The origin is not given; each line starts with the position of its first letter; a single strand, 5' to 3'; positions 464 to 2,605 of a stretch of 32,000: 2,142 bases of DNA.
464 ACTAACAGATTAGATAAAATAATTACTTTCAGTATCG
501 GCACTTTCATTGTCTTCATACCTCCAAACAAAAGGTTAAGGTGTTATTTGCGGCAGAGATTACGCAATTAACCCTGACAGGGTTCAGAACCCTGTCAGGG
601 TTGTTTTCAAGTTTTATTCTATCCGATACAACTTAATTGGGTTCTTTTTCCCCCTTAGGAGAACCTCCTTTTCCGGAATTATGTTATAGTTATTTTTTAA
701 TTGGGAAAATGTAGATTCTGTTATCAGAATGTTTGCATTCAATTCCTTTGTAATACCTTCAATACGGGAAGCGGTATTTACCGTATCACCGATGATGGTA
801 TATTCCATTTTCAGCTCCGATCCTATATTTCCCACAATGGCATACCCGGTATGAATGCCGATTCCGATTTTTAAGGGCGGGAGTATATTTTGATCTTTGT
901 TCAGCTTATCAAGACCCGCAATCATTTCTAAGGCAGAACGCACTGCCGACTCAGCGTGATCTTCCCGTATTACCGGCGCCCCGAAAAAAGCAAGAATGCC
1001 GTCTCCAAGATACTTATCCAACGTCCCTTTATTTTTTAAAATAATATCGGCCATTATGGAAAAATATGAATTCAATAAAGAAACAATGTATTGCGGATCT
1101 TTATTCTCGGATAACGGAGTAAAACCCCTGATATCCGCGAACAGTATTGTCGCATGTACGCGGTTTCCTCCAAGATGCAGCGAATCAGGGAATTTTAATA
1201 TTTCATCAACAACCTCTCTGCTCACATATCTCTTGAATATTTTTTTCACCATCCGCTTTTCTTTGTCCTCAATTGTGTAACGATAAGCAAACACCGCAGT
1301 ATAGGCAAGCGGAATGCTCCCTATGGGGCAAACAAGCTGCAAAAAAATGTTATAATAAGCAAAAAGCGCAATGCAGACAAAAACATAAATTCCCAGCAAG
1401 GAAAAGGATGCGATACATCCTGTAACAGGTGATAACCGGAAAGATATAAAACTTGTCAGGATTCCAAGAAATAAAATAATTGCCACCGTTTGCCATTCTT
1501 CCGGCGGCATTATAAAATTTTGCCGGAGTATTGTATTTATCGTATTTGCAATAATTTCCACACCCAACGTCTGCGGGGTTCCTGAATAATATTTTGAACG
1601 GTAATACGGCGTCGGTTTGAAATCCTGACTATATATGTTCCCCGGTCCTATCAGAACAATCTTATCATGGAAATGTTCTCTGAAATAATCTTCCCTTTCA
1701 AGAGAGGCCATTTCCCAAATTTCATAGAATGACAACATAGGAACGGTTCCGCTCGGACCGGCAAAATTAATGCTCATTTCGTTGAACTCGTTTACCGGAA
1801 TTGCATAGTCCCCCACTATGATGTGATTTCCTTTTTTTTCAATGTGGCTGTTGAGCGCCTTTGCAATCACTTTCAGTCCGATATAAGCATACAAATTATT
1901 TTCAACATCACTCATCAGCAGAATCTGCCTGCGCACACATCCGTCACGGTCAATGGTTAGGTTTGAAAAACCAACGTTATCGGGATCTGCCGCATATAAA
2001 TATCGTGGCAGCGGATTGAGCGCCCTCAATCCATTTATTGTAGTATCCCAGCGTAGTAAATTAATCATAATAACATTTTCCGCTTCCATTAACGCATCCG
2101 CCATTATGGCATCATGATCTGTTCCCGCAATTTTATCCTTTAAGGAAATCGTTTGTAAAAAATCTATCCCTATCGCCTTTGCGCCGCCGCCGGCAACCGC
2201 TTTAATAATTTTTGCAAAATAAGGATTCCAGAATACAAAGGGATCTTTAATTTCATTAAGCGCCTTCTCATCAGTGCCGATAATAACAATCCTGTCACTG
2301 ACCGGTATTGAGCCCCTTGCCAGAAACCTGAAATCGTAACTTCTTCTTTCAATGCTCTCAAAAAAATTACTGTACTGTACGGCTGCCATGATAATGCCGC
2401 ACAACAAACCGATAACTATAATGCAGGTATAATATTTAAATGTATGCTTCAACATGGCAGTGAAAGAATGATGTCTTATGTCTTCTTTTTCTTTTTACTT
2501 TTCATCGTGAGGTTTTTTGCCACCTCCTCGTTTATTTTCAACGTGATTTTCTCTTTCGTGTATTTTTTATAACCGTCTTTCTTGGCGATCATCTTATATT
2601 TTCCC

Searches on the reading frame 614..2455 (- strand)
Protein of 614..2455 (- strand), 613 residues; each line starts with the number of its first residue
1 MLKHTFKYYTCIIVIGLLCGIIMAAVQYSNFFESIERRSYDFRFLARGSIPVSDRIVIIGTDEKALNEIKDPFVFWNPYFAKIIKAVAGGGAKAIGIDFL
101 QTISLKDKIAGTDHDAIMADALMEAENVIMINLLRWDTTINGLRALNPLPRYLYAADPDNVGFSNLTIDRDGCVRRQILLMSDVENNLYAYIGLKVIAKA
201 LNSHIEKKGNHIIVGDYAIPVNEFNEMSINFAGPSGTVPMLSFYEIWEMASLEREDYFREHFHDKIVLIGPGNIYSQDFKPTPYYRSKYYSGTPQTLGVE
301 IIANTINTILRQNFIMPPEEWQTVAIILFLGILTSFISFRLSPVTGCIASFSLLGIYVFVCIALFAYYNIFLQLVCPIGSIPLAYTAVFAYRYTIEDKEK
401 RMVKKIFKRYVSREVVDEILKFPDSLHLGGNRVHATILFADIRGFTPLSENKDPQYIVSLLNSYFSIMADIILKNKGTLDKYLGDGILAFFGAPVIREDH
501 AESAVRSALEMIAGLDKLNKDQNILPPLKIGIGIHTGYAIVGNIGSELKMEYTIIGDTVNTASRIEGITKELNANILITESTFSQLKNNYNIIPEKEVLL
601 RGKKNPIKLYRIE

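Call 60: search_protein_families(library=pfam, proteins=[window:614-2455:-], max_evalue=0.00001)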
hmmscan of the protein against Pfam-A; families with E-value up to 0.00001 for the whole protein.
window:614-2455:- (613 aa): 2 families
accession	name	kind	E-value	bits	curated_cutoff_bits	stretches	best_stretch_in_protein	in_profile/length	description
PF05226.16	CHASE2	-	1.7e-40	139.6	26.3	1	21-333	4-254/257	CHASE2 domain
PF00211.25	Guanylate_cyc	-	1.6e-29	103.3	21.9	1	435-610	9-179/183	Adenylate and Guanylate cyclase catalytic domain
